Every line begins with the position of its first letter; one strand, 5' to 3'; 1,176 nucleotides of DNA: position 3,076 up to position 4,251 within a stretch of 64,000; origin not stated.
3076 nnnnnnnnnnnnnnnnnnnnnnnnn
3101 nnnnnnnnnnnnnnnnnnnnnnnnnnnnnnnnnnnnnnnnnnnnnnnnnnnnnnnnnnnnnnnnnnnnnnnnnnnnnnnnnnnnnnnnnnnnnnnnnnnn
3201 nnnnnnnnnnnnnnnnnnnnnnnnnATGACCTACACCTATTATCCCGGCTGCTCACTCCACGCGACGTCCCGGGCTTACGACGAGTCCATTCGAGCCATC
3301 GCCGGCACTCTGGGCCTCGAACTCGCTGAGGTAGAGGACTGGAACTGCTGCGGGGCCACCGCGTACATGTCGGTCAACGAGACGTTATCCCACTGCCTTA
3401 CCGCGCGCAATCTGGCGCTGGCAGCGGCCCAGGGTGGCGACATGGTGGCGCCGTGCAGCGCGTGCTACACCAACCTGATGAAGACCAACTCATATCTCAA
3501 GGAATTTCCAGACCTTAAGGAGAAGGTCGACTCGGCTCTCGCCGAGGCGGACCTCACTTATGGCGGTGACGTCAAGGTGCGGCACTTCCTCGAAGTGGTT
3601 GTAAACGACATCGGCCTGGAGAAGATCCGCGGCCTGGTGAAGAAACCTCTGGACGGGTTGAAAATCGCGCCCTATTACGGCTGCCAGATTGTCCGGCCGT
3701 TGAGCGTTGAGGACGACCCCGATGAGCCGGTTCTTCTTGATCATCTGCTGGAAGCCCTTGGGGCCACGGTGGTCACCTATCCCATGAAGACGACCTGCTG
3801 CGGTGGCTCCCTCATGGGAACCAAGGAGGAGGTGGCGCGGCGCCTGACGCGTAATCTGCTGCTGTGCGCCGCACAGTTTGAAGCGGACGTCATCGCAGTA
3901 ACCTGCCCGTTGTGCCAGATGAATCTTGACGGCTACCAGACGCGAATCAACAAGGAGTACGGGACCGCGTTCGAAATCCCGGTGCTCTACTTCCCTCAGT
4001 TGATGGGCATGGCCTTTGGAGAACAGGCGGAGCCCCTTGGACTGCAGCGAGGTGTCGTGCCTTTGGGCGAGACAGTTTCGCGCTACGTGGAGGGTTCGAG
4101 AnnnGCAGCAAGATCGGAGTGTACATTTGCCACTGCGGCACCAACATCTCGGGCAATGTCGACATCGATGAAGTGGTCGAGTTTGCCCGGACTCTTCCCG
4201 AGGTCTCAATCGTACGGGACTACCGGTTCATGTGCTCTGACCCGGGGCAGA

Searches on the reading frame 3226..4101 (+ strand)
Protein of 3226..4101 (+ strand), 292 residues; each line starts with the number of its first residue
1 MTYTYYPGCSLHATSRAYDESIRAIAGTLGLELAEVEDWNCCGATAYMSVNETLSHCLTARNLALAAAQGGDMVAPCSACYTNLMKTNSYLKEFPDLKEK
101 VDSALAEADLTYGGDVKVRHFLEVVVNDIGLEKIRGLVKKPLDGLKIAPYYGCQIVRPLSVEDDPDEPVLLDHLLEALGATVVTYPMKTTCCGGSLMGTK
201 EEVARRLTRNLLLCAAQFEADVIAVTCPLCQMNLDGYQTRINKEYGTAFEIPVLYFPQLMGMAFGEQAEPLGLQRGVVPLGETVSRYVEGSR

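Call 11: find_encoding_contigs(protein=window:3226-4101:+, flank=10000, max_places=6)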
Protein window:3226-4101:+ (292 aa): 13 contigs read that carry it; 6 places shown.
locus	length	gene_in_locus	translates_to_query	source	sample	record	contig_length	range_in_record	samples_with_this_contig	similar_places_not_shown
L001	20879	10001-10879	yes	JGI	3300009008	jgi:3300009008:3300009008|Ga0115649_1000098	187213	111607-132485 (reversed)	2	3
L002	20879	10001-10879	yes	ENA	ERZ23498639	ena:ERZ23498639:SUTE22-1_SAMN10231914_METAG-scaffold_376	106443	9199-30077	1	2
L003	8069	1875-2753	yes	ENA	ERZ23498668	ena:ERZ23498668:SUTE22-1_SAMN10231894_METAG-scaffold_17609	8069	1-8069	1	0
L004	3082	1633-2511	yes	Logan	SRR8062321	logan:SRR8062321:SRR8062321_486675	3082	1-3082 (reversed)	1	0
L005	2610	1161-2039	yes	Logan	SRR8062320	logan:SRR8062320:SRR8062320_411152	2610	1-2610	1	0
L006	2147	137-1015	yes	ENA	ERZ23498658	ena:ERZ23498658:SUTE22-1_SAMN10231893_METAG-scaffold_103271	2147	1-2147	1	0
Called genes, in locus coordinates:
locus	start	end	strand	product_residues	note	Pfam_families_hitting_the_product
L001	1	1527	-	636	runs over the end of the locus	-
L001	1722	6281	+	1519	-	PF02412:TSP_3 (weak), PF11617:Cu-binding_MopE (weak), PF02412:TSP_3, PF11617:Cu-binding_MopE (weak)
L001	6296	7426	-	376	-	-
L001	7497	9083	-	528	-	PF00221:Lyase_aromatic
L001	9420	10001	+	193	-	PF13183:Fer4_8, PF13187:Fer4_9, PF13534:Fer4_17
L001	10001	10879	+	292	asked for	PF02754:CCG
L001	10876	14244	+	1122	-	PF00890:FAD_binding_2 (weak), PF12831:FAD_oxidored, PF13450:NAD_binding_8 (weak), PF14691:Fer4_20, PF00890:FAD_binding_2 (weak), PF01266:DAO (weak), PF07992:Pyr_redox_2, PF13450:NAD_binding_8, +16 more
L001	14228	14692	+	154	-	PF02662:FlpD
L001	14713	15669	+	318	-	PF01058:Oxidored_q6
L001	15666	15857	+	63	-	PF27537:HoxH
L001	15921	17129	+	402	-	PF00374:NiFeSe_Hases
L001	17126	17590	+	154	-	PF01750:HycI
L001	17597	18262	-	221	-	PF00072:Response_reg, PF08281:Sigma70_r4_2, PF00196:GerE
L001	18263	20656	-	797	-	PF07730:HisKA_3, PF02518:HATPase_c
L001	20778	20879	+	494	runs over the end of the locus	-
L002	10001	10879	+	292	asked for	PF02754:CCG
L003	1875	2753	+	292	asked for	PF02754:CCG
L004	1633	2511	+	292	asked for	PF02754:CCG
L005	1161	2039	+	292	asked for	PF02754:CCG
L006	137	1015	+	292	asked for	PF02754:CCG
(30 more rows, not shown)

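Call 17: search_protein_families(library=pfam, proteins=[L001:6299-7426:-, L001:1722-6281:+, L001:7497-9083:-], max_evalue=0.1)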
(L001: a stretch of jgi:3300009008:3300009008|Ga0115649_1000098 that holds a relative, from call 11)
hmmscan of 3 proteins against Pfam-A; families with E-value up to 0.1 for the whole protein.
L001:6299-7426:- (376 aa): 2 families
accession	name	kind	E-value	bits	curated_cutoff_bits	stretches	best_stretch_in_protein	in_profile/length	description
PF19202.5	DUF5874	-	2.7e-08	34.5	27.1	1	110-174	10-67/74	Family of unknown function (DUF5874)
PF01607.29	CBM_14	-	1.1e-07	32.4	22.1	1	260-289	21-48/53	Chitin binding Peritrophin-A domain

L001:1722-6281:+ (1519 aa): 2 families
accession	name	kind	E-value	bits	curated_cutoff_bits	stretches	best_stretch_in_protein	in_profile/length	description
PF02412.23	TSP_3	-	4.3e-24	84.4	25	5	541-576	1-36/36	Thrombospondin type 3 repeat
PF11617.13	Cu-binding_MopE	-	1.4e-23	83.2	27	10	801-830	1-30/30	Putative metal-binding motif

L001:7497-9083:- (528 aa): 2 families
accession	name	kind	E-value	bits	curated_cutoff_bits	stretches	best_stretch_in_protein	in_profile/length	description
PF00221.24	Lyase_aromatic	-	1.3e-166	555.3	27.3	1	30-488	1-466/466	Aromatic amino acid lyase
PF14272.11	Gly_rich_SFCGS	-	0.034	14.6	27.3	0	429-495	21-88/114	Glycine-rich SFCGS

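Call 18: search_solved_structures(query=L001:6299-7426:-, max_evalue=10, show_alignments=3)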
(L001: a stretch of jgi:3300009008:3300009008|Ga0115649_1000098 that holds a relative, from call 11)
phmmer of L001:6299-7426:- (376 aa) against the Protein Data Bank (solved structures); distinct sequences matched with E-value up to 10: 0.

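Call 87: search_protein_families(library=ncbifam, proteins=[L001:6299-7426:-], max_evalue=0.01)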
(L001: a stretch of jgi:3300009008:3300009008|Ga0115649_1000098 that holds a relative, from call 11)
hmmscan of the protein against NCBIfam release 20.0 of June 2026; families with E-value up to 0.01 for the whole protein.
L001:6299-7426:- (376 aa): 2 families
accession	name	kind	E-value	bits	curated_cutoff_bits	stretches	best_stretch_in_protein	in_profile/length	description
NF041328.1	C_rich_MXAN6577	subfamily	3.3e-05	23.8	100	0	154-282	13-136/145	MXAN_6577-like cysteine-rich protein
NF033817.2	Mplas_variab_LP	domain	0.0059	16.6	22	0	7-25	10-28/29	variable surface lipoprotein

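Call 89: list_cluster_members(proteins=[L001:6299-7426:-, P0073, P0052])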
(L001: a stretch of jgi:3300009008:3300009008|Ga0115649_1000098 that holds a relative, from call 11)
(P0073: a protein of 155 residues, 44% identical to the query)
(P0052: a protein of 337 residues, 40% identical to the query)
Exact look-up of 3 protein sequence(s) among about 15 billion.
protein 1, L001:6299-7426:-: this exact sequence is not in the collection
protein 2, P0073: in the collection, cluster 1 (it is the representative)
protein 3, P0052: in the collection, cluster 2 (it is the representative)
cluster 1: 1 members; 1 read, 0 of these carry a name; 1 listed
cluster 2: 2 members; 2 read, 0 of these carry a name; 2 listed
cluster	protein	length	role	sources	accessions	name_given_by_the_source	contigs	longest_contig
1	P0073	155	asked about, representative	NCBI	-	-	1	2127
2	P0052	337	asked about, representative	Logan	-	-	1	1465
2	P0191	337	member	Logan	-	-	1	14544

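Call 90: find_encoding_contigs(protein=P0191, flank=8000, max_places=3)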
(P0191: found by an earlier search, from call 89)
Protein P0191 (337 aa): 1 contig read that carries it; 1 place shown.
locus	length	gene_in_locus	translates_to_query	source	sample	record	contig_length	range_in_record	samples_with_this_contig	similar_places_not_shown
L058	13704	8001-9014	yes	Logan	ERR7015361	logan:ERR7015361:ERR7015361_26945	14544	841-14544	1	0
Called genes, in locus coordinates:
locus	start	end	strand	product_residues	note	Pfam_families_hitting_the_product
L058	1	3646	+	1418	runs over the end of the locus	PF02868:Peptidase_M4_C, PF02412:TSP_3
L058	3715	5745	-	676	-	PF00474:SSF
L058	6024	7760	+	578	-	-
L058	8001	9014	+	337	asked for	PF01607:CBM_14 (faint)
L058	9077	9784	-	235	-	PF00378:ECH_1, PF16113:ECH_2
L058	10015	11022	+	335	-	PF00526:Dicty_CTDC (weak)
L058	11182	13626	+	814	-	PF02225:PA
